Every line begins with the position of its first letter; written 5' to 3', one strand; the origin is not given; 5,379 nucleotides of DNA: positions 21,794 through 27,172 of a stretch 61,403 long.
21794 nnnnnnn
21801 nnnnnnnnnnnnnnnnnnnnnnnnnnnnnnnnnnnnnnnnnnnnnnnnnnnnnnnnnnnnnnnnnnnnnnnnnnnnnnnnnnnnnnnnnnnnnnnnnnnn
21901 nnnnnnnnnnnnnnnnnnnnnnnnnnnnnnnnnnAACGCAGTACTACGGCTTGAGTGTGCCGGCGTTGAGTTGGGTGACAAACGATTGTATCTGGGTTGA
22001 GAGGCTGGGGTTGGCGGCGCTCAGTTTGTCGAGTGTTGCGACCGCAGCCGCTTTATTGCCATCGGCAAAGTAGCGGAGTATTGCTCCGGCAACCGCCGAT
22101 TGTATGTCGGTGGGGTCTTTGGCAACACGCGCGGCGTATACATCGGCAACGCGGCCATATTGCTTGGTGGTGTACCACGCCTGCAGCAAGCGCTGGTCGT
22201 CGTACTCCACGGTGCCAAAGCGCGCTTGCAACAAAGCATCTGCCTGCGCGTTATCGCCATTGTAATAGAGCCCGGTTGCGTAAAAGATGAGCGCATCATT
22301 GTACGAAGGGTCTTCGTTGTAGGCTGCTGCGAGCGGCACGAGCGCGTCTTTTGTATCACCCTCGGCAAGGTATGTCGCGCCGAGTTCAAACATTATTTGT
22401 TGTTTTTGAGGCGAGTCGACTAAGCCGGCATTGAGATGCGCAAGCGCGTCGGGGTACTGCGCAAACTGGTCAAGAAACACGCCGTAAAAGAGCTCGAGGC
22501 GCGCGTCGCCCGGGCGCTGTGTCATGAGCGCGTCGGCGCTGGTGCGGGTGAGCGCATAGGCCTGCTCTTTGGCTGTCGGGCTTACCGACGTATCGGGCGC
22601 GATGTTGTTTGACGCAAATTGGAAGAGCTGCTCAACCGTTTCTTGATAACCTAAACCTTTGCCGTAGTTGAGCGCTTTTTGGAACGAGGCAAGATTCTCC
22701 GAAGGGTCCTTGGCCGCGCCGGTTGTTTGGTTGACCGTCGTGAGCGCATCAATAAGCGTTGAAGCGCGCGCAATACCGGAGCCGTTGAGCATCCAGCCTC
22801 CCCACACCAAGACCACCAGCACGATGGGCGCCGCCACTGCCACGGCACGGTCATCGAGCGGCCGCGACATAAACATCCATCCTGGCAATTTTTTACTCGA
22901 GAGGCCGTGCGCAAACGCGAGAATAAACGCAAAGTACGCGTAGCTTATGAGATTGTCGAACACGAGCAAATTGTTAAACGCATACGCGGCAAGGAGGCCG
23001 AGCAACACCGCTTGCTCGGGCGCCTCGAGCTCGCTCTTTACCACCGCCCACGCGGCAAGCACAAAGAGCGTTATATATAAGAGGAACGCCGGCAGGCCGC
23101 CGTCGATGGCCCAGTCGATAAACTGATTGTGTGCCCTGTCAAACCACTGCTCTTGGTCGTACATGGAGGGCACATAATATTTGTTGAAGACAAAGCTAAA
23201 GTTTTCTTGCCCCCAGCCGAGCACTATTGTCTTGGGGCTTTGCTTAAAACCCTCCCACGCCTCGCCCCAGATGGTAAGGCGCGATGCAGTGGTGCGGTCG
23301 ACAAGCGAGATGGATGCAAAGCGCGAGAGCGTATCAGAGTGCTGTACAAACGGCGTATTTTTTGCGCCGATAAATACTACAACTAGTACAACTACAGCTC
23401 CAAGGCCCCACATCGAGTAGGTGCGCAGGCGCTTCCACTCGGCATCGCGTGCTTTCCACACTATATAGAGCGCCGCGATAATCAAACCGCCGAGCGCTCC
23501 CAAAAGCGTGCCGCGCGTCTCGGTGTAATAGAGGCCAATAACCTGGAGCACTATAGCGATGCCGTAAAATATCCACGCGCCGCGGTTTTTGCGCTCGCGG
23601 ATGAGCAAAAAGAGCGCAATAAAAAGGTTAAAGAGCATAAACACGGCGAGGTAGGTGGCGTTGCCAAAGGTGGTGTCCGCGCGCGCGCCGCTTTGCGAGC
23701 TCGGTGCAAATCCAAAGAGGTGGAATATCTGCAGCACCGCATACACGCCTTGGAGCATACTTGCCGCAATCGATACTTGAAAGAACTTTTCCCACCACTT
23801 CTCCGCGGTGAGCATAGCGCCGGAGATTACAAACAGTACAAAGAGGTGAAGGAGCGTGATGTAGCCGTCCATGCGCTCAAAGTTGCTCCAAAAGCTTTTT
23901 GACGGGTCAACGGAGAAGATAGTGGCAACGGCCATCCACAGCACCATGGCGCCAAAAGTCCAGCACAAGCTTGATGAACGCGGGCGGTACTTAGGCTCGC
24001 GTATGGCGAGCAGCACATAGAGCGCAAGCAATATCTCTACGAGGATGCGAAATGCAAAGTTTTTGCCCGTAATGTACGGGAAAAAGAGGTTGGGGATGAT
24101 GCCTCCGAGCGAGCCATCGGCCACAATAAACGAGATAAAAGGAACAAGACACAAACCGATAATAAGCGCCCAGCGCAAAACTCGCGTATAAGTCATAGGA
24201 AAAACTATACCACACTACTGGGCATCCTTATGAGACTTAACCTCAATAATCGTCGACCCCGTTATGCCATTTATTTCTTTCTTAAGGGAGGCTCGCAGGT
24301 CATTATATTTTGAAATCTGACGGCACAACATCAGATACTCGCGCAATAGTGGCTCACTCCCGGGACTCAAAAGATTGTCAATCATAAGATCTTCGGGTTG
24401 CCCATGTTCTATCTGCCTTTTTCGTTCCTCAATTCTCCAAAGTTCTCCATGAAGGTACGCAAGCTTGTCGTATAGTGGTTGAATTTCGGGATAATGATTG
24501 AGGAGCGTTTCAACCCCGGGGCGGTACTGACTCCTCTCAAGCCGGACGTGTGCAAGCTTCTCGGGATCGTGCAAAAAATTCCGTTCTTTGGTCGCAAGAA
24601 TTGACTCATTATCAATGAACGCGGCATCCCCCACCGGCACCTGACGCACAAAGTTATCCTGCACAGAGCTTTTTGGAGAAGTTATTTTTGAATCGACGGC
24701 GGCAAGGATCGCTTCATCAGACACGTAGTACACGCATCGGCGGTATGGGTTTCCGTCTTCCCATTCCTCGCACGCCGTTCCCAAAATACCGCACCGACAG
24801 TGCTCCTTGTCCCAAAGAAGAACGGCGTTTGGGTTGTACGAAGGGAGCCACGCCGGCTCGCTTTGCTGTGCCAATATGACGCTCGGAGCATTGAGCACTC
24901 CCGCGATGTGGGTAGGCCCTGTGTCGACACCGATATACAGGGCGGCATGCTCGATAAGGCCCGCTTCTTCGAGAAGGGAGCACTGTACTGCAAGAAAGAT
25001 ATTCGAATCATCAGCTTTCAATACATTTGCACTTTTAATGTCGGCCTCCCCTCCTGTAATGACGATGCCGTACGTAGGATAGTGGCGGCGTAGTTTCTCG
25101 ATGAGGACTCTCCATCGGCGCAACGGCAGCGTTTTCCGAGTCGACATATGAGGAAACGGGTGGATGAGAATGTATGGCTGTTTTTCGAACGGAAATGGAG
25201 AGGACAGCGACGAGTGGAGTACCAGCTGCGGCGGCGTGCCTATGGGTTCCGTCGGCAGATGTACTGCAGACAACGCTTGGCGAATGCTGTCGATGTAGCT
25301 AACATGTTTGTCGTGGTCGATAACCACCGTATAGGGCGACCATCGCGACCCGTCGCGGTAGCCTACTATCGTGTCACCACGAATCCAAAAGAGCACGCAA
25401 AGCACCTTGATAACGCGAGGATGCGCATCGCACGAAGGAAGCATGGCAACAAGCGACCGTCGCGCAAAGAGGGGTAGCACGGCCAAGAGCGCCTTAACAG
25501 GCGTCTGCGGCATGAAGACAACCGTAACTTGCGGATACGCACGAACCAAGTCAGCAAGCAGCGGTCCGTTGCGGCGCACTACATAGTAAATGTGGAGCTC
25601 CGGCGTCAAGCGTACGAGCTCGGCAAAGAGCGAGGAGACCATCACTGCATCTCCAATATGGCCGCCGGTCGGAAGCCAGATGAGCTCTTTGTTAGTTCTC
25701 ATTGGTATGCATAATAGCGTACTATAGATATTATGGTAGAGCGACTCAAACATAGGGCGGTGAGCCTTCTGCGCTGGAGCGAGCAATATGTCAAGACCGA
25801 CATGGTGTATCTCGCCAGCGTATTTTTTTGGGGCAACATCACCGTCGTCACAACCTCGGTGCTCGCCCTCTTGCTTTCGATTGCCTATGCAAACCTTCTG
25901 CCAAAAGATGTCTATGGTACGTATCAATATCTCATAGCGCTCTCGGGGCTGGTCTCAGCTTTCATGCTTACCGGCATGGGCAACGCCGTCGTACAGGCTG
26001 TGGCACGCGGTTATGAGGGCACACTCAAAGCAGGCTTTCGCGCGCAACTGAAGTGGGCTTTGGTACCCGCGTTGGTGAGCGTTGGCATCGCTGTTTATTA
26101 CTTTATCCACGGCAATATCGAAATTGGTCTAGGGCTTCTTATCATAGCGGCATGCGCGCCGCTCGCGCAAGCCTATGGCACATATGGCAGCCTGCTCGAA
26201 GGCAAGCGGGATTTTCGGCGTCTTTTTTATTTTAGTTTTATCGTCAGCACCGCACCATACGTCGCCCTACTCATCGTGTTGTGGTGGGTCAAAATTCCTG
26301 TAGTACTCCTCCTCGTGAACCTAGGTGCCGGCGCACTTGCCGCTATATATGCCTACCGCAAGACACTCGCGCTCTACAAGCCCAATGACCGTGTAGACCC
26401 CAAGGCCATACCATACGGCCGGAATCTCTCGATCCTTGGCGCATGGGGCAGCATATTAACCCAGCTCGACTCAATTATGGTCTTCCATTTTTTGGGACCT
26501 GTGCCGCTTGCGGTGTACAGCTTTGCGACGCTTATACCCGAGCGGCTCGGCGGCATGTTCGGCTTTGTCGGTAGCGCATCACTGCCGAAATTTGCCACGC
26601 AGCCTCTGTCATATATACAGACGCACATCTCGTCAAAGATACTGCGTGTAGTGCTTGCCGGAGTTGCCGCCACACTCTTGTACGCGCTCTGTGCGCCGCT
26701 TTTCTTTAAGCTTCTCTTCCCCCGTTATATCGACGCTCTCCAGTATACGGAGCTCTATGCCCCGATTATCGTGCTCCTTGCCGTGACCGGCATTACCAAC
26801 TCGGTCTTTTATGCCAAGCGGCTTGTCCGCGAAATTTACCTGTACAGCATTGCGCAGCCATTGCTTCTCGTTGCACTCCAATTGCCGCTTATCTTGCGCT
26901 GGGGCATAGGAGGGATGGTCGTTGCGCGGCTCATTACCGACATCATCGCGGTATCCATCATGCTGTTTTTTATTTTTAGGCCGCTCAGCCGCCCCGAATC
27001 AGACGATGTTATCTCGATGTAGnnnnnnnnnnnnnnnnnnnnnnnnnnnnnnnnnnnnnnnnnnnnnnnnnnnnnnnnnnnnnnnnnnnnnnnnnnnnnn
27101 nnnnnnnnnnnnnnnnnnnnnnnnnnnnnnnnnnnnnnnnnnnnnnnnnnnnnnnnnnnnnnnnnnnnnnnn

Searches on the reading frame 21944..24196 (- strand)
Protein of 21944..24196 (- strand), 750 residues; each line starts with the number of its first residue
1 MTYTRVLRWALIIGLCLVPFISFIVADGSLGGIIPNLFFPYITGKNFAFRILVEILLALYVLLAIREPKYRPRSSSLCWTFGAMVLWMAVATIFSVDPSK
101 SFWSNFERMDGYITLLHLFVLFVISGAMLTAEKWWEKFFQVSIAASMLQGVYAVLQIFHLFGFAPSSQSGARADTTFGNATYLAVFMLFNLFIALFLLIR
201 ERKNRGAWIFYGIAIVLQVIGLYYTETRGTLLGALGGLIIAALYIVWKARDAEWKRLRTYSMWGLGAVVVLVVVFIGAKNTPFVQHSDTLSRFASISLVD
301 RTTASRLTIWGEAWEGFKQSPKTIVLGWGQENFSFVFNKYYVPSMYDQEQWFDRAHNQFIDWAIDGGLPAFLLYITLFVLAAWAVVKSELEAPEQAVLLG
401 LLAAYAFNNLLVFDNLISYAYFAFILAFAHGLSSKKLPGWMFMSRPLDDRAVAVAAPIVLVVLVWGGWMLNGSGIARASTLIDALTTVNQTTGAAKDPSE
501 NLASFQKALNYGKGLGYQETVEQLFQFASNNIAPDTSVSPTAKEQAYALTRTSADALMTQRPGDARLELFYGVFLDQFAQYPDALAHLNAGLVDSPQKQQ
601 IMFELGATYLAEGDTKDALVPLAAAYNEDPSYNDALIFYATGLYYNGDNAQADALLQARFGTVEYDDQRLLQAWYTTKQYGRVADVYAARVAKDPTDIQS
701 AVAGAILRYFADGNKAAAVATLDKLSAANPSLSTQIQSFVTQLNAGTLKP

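Call 88: search_protein_families(library=pfam, proteins=[window:21944-24196:-], max_evalue=0.00001)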
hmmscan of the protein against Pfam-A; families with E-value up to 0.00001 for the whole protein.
window:21944-24196:- (750 aa): 1 family
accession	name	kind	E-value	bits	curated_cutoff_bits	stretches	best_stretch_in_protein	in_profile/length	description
PF04932.20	Wzy_C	-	4.3e-20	72.4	31.7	1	214-375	2-149/149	O-Antigen ligase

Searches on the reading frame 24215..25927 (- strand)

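Call 87: search_protein_families(library=pfam, proteins=[window:24215-25927:-], max_evalue=0.00001)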
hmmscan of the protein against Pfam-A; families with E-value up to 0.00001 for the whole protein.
window:24215-25927:- (570 aa): 1 family
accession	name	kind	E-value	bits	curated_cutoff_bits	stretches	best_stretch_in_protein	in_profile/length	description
PF01075.23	Glyco_transf_9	-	9.5e-16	58.3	22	1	174-377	24-233/247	Glycosyltransferase family 9 (heptosyltransferase)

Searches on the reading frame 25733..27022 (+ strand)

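Call 87: search_protein_families(library=pfam, proteins=[window:25733-27022:+], max_evalue=0.00001)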
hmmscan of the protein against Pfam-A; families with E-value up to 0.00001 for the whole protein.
window:25733-27022:+ (429 aa): 1 family
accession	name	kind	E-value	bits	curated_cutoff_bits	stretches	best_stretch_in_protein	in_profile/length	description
PF01943.22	Polysacc_synt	-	6.8e-10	39.3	28.2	1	38-287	12-270/274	Polysaccharide biosynthesis protein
